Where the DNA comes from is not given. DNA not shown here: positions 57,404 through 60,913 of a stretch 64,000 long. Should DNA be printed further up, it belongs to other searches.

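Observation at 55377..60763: Translationally coupled large N6-adenine MTase plus SNF2 helicase: candidate minimal or novel defence/epigenetic module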

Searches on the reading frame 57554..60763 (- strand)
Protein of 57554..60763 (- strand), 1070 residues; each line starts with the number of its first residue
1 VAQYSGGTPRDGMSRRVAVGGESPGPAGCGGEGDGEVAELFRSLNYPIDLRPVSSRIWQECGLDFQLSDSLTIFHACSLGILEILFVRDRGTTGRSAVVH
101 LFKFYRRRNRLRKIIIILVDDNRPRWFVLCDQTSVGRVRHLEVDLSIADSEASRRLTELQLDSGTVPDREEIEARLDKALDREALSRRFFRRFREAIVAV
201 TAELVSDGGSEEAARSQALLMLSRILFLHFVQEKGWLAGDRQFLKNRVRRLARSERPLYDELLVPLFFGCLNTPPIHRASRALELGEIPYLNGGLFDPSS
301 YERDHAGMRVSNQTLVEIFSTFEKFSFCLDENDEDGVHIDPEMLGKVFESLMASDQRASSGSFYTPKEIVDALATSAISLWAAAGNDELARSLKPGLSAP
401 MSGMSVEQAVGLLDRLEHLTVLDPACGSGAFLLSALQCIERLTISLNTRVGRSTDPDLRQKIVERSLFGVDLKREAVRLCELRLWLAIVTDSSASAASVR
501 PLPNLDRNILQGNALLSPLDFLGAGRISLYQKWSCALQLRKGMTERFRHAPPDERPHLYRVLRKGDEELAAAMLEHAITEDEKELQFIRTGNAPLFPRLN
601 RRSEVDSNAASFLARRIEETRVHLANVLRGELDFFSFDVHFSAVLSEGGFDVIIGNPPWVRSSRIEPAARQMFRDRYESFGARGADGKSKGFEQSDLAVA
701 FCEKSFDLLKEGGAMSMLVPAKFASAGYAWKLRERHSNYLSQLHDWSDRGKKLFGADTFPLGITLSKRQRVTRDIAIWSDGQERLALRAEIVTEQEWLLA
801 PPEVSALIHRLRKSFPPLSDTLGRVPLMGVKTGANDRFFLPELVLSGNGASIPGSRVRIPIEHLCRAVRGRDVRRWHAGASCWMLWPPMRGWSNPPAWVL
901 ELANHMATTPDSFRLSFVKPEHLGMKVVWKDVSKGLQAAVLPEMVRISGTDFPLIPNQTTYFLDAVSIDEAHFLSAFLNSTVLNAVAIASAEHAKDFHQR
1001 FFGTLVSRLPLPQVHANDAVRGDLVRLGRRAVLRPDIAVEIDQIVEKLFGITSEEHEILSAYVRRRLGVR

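Call 3: search_protein_families(library=pfam, proteins=[window:57554-60763:-], max_evalue=0.01)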
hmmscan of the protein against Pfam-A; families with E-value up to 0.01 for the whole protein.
window:57554-60763:- (1070 aa): 6 families
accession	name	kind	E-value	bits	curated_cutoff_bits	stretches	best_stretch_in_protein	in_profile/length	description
PF07669.17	Eco57I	-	1.4e-21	77.7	25.3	1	466-746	2-165/171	Eco57I restriction-modification methylase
PF20473.4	MmeI_Mtase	-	1.9e-11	44.1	27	1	411-515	13-118/259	MmeI, DNA-methyltransferase domain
PF02384.22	N6_Mtase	-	1.5e-10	41.4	20.4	1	410-486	39-99/311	N-6 DNA Methylase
PF01170.24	UPF0020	-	1.3e-06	28.7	22.3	1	418-493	29-105/197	RMKL-like, methyltransferase domain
PF25120.1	DUF7814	-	0.0001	22.5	27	1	220-313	83-174/228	Domain of unknown function (DUF7814)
PF20465.4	MmeI_hel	-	0.0016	19.6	27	0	222-296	7-75/75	MmeI, helicase spacer domain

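Call 4: search_protein_families(library=padloc, proteins=[window:57554-60763:-], max_evalue=0.01)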
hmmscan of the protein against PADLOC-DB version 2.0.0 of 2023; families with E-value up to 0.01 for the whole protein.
window:57554-60763:- (1070 aa): 71 families (the best 25 are shown)
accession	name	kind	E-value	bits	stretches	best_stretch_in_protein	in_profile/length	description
PDLC03601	REase_MTase_IIG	-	2.7e-42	142.7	1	170-769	192-781/1110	Type IIG restriction enzyme-methyltransferase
PDLC03596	REase_MTase_IIG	-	3e-35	119.6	3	412-517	534-641/1148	Type IIG restriction enzyme-methyltransferase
PDLC03628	REase_MTase_IIG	-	9.4e-35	118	4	171-378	147-355/1100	Type IIG restriction enzyme-methyltransferase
PDLC03612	REase_MTase_IIG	-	8.4e-27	91.8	3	636-775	789-921/1247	Type IIG restriction enzyme-methyltransferase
PDLC02643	DrmMI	-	7.8e-25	84.9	2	352-516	547-717/1347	DrmMI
PDLC03604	REase_MTase_IIG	-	1.4e-24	84.2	2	633-842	518-732/1011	Type IIG restriction enzyme-methyltransferase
PDLC03630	REase_MTase_IIG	-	2.4e-23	79.9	3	925-1031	951-1048/1100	Type IIG restriction enzyme-methyltransferase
PDLC03598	REase_MTase_IIG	-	2.7e-20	69.9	1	120-515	100-468/912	Type IIG restriction enzyme-methyltransferase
PDLC03609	REase_MTase_IIG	-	5.3e-18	62.2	2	635-734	543-630/1066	Type IIG restriction enzyme-methyltransferase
PDLC03335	MTase_II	-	1.2e-17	61.8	2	646-770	192-307/607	Type II methyltransferase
PDLC03313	MTase_II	-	5.4e-17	59.5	2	646-735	141-219/563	Type II methyltransferase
PDLC03629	REase_MTase_IIG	-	6.4e-16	55.3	2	415-521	432-539/1182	Type IIG restriction enzyme-methyltransferase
PDLC03627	REase_MTase_IIG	-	4e-15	52.6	1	334-488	323-482/1136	Type IIG restriction enzyme-methyltransferase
PDLC03348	MTase_II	-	1.7e-14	51.3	3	420-493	249-318/727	Type II methyltransferase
PDLC03599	REase_MTase_IIG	-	2.2e-14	50.3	1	271-518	234-466/959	Type IIG restriction enzyme-methyltransferase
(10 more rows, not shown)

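Call 10: search_protein_families(library=ncbifam, proteins=[window:57554-60763:-], max_evalue=0.01)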
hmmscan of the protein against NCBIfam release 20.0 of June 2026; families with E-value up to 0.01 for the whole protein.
window:57554-60763:- (1070 aa): 7 families
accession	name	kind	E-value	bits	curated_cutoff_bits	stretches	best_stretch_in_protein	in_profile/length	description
NF033455.1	BREX_6_MTaseX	exception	8.7e-14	50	900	1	404-719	318-609/1319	BREX-6 system adenine-specific DNA-methyltransferase PglX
NF033454.1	BREX_5_MTaseX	exception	1.6e-10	39.2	900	1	413-505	297-385/1404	BREX-5 system adenine-specific DNA-methyltransferase PglX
NF047738.1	antiphage_MADS2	equivalog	2.6e-10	39.3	720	1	406-486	320-407/654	methylation-associated defense system DNA methyltransferase MAD2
NF033451.1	BREX_2_MTaseX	equivalog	1.3e-09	36.4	400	1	416-517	222-317/1185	BREX-2 system adenine-specific DNA-methyltransferase PglX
NF033452.1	BREX_1_MTaseX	exception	1.5e-09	36.3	500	1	415-735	311-580/1210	BREX-1 system adenine-specific DNA-methyltransferase PglX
TIGR02987.1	met_A_Alw26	exception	4.3e-05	22.4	353.5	0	417-447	31-61/523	Alw26I/Eco31I/Esp3I family type II restriction adenine-specific DNA-methyltransferase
TIGR03534.1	RF_mod_PrmC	equivalog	8.9e-05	22.1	199.1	0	632-671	140-178/253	peptide chain release factor N(5)-glutamine methyltransferase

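Call 11: search_solved_structures(query=window:57554-60763:-, max_evalue=0.01)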
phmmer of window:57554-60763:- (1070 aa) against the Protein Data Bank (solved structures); distinct sequences matched with E-value up to 0.01: 5.
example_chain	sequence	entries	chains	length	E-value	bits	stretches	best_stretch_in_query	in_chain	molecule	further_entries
7lni_A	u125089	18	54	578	1.2e-05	26.3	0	649-735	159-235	Site-specific DNA-methyltransferase (adenine-specific)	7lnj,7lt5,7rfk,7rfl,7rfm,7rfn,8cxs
8cxz_A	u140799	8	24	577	1.4e-05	26.1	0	649-734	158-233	Site-specific DNA-methyltransferase (adenine-specific)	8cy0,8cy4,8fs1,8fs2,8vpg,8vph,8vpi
5hr4_C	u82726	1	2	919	0.0028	18.4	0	268-487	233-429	MmeI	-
9ewz_C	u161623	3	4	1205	0.005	17.6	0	359-484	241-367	Adenine-specific methyltransferase BrxX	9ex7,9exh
8zek_A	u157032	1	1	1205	0.005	17.6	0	359-484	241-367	site-specific DNA-methyltransferase (adenine-specific)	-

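Call 13: find_homologous_proteins(query=window:57554-60763:-, max_evalue=1e-10)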
Query window:57554-60763:- (1070 aa): 7400 proteins with E <= 1e-10 among 8000 candidates; the best 120 are listed.
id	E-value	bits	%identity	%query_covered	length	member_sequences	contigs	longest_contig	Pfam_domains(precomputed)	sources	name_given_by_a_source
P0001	0.0e+0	2398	100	99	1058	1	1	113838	PF02384.23,PF07669.18,PF01170.25,PF20473.5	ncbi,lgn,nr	ncbi:MAG TPA: DNA methyltransferase [Thermoanaerobaculia bacterium]|nr:DNA methyltransferase [Thermo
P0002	0.0e+0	1553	72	89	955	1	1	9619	PF02384.23,PF07669.18,PF01170.25,PF20473.5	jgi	-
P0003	0.0e+0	1118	51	97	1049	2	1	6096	PF25120.2,PF02384.23,PF07669.18,PF20473.5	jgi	-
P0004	6.6e-280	949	47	96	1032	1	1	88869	PF02384.23,PF07669.18,PF20473.5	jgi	jgi:hypothetical protein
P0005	7.3e-280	949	46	97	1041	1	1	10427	PF02384.23,PF07669.18,PF20473.5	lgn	-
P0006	1.2e-279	948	45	97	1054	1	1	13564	PF25120.2,PF02384.23,PF07669.18,PF01170.25,PF20473.5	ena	-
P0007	1.9e-279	948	47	96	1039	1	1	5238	PF02384.23,PF07669.18,PF20473.5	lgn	-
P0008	2.0e-278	944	46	96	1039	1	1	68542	PF02384.23,PF07669.18,PF20473.5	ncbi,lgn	-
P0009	3.0e-278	944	47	97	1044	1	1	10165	PF02384.23,PF07669.18,PF01170.25,PF20473.5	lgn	-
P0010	3.1e-278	944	46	96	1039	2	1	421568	PF02384.23,PF07669.18,PF20473.5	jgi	jgi:hypothetical protein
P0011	6.0e-278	943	47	97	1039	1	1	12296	PF02384.23,PF07669.18,PF20473.5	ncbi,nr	ncbi:MAG TPA: N-6 DNA methylase [Thermoanaerobaculia bacterium]|nr:N-6 DNA methylase [Thermoanaeroba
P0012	7.3e-278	942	45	96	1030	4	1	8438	PF02384.23,PF07669.18,PF20473.5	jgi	jgi:methylase of polypeptide subunit release factors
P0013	1.8e-277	941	46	96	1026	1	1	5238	PF02384.23,PF07669.18,PF20473.5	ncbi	-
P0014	6.5e-277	939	46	96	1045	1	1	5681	PF02384.23,PF07669.18,PF20473.5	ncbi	-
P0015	2.2e-275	934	45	96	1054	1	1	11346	PF20465.5,PF02384.23,PF07669.18,PF01170.25,PF20473.5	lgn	-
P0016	1.1e-274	932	46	96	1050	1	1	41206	PF25120.2,PF02384.23,PF07669.18,PF20473.5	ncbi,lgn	-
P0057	3.3e-265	901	46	96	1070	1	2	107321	PF02384.23,PF07669.18,PF20473.5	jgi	jgi:hypothetical protein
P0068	2.4e-264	898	44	96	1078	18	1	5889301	PF02384.23,PF07669.18,PF01170.25,PF20473.5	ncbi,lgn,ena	-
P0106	1.0e-261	889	43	97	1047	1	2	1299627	PF02384.23,PF07669.18,PF20473.5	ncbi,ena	ncbi:MAG: N-6 DNA methylase [Thermoanaerobaculia bacterium]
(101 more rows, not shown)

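Call 14: find_encoding_contigs(protein=P0068, flank=10000, max_places=3)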
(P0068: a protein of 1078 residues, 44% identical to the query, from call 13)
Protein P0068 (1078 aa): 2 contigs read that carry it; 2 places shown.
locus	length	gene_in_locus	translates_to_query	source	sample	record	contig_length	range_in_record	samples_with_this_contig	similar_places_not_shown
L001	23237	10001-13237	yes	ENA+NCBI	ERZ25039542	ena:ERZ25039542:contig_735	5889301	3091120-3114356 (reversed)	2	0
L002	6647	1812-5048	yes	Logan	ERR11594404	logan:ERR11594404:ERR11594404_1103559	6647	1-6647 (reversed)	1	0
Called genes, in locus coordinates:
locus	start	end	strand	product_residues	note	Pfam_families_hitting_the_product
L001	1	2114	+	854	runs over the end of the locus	PF03176:MMPL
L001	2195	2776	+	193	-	PF02632:BioY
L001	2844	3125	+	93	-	-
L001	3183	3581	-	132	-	-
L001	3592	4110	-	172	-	-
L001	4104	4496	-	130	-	PF07963:N_methyl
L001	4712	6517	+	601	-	PF13522:GATase_6, PF13537:GATase_7, PF00733:Asn_synthase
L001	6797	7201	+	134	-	PF12836:HHH_3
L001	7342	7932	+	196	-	PF07963:N_methyl, PF12019:GspH (weak)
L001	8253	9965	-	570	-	PF01663:Phosphodiest (weak)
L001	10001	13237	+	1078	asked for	PF02384:N6_Mtase, PF01170:UPF0020 (faint), PF20473:MmeI_Mtase, PF07669:Eco57I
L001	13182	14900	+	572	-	PF04851:ResIII (faint), PF00176:SNF2-rel_dom (weak), PF00271:Helicase_C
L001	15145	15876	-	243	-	PF00376:MerR, PF13411:MerR_1, PF09278:MerR-DNA-bind, PF07739:TipAS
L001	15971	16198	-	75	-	PF02597:ThiS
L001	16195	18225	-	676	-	PF02730:AFOR_N, PF01314:AFOR_C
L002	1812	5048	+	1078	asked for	PF02384:N6_Mtase, PF01170:UPF0020 (faint), PF20473:MmeI_Mtase, PF07669:Eco57I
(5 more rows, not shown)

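Call 15: find_encoding_contigs(protein=P0106, flank=10000, max_places=2)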
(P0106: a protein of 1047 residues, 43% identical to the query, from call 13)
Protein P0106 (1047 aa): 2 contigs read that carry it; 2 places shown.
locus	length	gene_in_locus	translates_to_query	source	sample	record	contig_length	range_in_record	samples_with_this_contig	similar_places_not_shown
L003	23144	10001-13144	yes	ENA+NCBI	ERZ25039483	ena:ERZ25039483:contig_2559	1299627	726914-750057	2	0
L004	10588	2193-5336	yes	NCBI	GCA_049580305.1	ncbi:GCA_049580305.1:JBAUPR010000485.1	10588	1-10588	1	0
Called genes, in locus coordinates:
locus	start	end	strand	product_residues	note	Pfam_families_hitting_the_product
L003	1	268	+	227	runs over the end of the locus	PF01464:SLT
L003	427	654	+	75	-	PF01909:NTP_transf_2, PF18765:Polbeta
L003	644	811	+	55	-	-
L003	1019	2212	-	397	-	PF00365:PFK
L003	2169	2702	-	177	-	-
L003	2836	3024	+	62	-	-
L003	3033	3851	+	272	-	-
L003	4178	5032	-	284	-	PF01513:NAD_kinase, PF20143:NAD_kinase_C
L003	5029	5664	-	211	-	PF02441:Flavoprotein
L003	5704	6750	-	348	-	PF01078:Mg_chelatase (faint), PF00004:AAA, PF07724:AAA_2, PF07728:AAA_5, PF13401:AAA_22 (faint), PF10431:ClpB_D2-small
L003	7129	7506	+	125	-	PF14520:HHH_5 (faint), PF12836:HHH_3, PF00633:HHH (faint), PF03934:T2SSK (weak)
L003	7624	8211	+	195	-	PF07963:N_methyl (weak)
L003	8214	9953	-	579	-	-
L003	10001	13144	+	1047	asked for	PF02384:N6_Mtase (faint), PF20473:MmeI_Mtase, PF07669:Eco57I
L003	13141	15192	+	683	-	PF04851:ResIII (faint), PF00176:SNF2-rel_dom, PF00271:Helicase_C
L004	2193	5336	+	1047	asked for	PF02384:N6_Mtase (faint), PF20473:MmeI_Mtase, PF07669:Eco57I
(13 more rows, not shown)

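Call 16: find_encoding_contigs(protein=P0010, flank=10000, max_places=2)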
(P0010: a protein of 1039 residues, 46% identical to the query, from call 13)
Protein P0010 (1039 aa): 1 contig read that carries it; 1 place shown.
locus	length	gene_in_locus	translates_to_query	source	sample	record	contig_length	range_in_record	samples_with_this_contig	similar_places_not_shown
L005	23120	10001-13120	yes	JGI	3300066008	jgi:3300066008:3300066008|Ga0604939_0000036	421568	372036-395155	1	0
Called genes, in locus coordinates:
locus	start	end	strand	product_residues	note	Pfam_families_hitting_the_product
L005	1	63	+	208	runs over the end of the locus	PF01121:CoaE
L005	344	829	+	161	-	-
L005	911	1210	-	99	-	-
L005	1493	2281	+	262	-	PF02129:Peptidase_S15 (weak), PF00561:Abhydrolase_1, PF12146:Hydrolase_4, PF12697:Abhydrolase_6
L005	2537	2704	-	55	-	-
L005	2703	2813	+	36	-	-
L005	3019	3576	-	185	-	PF01725:Ham1p_like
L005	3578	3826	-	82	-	PF13490:zf-HC2 (faint)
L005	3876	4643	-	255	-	PF04542:Sigma70_r2, PF07638:Sigma70_ECF (weak), PF08281:Sigma70_r4_2, PF04545:Sigma70_r4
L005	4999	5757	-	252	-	PF00226:DnaJ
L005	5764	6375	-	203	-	PF08819:DUF1802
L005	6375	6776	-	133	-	PF01242:PTPS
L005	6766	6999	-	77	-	-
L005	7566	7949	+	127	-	PF14520:HHH_5 (faint), PF00633:HHH (faint), PF12836:HHH_3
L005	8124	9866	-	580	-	PF01663:Phosphodiest (weak)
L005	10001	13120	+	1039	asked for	PF02384:N6_Mtase (weak), PF20473:MmeI_Mtase, PF07669:Eco57I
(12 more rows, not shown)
